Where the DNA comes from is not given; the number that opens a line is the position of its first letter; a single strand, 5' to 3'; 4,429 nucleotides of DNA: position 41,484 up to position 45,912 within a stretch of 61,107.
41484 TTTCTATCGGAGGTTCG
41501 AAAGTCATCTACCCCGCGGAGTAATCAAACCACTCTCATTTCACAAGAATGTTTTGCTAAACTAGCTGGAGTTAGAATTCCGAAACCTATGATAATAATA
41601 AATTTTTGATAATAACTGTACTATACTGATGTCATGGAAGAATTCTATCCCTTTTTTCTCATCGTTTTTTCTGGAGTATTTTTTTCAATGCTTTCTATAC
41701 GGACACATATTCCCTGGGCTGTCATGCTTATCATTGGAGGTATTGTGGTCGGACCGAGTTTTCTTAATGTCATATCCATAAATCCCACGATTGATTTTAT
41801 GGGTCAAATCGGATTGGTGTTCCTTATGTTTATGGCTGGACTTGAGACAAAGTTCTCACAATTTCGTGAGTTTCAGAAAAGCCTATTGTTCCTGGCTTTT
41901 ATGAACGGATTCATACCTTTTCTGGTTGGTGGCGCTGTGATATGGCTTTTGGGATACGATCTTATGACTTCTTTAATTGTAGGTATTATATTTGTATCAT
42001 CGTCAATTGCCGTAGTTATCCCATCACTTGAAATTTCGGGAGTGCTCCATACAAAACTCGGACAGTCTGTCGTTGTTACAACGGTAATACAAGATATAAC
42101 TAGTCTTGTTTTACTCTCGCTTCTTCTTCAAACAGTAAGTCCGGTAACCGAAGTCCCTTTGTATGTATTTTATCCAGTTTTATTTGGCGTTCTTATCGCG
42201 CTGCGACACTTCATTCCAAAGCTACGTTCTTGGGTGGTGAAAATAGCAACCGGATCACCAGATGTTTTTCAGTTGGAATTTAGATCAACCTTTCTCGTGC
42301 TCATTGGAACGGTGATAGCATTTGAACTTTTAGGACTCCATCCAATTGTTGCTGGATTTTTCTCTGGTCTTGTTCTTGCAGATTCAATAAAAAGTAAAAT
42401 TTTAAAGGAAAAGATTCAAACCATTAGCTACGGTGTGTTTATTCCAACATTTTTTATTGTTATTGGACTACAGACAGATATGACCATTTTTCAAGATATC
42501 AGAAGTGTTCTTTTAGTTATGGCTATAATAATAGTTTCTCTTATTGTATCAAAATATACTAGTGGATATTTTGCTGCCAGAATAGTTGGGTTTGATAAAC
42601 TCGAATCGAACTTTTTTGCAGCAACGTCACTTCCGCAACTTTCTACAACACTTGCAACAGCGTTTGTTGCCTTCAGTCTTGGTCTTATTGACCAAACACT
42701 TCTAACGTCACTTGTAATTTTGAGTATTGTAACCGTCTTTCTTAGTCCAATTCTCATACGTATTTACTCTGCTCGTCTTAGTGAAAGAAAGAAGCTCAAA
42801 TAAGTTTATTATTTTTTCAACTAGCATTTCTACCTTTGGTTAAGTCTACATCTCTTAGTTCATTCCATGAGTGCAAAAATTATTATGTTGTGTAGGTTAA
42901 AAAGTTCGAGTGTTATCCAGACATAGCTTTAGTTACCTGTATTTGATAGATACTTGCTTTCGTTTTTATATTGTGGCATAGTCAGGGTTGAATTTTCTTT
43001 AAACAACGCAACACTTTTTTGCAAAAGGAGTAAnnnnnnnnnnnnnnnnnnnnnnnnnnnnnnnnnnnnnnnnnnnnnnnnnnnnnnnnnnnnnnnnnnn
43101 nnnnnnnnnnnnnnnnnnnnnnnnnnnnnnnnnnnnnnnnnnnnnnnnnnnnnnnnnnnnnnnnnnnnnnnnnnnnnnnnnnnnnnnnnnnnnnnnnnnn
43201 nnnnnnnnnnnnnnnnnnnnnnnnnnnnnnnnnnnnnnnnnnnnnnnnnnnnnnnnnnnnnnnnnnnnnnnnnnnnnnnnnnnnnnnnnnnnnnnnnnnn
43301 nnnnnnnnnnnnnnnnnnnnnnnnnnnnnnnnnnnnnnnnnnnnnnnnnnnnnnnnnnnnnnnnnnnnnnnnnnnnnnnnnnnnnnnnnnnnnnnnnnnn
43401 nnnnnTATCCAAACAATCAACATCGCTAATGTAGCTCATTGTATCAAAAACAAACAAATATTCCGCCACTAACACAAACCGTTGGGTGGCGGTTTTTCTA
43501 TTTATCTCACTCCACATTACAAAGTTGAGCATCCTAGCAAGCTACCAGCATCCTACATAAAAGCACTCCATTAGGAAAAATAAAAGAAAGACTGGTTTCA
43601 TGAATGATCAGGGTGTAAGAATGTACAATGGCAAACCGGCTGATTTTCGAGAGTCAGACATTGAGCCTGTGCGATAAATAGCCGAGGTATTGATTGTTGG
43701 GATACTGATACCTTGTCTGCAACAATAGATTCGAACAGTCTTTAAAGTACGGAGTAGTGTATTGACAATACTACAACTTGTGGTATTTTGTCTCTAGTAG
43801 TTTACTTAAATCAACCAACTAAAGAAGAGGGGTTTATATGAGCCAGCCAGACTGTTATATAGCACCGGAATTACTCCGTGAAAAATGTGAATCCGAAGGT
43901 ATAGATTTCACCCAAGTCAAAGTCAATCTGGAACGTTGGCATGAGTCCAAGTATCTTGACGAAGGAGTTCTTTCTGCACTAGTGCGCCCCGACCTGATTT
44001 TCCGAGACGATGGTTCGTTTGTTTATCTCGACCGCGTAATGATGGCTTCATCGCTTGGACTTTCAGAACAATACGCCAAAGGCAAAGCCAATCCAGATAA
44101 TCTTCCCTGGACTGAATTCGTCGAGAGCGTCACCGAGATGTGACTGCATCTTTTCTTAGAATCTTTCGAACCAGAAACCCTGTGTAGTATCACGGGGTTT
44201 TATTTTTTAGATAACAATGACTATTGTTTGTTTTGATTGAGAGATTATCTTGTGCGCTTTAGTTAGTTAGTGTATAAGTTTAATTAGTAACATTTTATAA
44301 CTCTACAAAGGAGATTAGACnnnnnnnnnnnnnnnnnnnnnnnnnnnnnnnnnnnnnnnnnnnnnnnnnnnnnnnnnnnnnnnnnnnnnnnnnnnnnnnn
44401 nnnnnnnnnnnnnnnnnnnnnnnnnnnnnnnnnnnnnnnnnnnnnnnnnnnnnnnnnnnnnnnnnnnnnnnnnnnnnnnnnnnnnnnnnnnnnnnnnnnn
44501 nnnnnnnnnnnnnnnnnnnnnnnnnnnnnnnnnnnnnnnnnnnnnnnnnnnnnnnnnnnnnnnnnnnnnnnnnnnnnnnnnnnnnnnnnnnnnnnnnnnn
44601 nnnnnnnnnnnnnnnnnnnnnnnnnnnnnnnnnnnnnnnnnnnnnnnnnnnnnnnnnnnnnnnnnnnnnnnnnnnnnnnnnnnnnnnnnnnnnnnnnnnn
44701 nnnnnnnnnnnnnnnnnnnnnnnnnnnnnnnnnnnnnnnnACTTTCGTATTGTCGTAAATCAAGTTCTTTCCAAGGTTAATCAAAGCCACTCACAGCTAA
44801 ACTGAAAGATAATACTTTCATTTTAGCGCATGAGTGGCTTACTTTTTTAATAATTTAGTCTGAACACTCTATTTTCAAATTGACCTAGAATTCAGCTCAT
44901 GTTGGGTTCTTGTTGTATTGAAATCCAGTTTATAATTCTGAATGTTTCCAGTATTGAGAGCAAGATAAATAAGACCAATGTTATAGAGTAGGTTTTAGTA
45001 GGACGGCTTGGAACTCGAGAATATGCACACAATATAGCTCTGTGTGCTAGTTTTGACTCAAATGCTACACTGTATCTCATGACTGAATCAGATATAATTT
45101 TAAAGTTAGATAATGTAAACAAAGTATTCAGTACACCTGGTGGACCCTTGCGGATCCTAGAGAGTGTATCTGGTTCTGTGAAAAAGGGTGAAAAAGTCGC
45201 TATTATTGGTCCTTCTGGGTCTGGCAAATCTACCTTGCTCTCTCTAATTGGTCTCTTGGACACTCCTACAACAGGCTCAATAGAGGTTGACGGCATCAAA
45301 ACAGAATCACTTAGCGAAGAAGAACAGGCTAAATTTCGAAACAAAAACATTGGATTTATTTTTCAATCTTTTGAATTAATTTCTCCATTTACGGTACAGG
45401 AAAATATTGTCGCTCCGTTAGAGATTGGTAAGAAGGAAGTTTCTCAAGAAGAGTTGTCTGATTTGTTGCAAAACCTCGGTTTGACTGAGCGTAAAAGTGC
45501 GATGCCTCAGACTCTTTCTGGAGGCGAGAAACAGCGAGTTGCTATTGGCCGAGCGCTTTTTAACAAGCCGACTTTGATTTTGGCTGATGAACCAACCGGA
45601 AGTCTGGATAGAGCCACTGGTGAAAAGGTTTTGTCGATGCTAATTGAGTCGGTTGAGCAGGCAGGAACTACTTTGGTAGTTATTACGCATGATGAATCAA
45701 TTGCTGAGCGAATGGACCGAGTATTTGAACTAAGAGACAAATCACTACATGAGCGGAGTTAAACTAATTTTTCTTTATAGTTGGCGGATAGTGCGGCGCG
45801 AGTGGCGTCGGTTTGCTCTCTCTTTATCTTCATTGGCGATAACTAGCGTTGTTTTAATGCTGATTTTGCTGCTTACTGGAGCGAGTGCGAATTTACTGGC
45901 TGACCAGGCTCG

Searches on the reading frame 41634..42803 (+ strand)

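Call 73: search_protein_families(library=pfam, proteins=[window:41634-42803:+], max_evalue=0.0001)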
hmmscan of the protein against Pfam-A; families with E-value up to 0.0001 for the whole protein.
window:41634-42803:+ (389 aa): 1 family
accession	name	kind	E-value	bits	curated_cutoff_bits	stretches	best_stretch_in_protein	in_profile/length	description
PF00999.27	Na_H_Exchanger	-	6.1e-55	187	26.2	1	15-375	9-374/375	Sodium/hydrogen exchanger, transmembrane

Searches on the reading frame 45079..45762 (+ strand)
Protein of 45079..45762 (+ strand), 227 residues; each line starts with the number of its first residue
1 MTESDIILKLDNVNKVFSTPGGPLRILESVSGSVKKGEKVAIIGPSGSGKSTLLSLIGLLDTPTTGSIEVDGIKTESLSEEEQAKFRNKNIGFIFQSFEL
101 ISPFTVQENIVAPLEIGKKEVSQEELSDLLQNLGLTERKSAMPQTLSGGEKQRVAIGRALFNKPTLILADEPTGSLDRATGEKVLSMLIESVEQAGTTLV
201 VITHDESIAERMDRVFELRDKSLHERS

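Call 73: search_protein_families(library=pfam, proteins=[window:45079-45762:+], max_evalue=0.0001)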
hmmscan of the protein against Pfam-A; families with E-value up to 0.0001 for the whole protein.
window:45079-45762:+ (227 aa): 3 families
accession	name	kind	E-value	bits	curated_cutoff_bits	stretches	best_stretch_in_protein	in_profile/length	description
PF00005.33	ABC_tran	-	3e-35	122.2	25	1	27-173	1-136/137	ABC transporter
PF02463.25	SMC_N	-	1.3e-09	38.3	40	1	40-219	27-212/220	RecF/RecN/SMC N terminal domain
PF13304.12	AAA_21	-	8.3e-07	29.8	27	1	41-141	3-111/304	AAA domain, putative AbiEii toxin, Type IV TA system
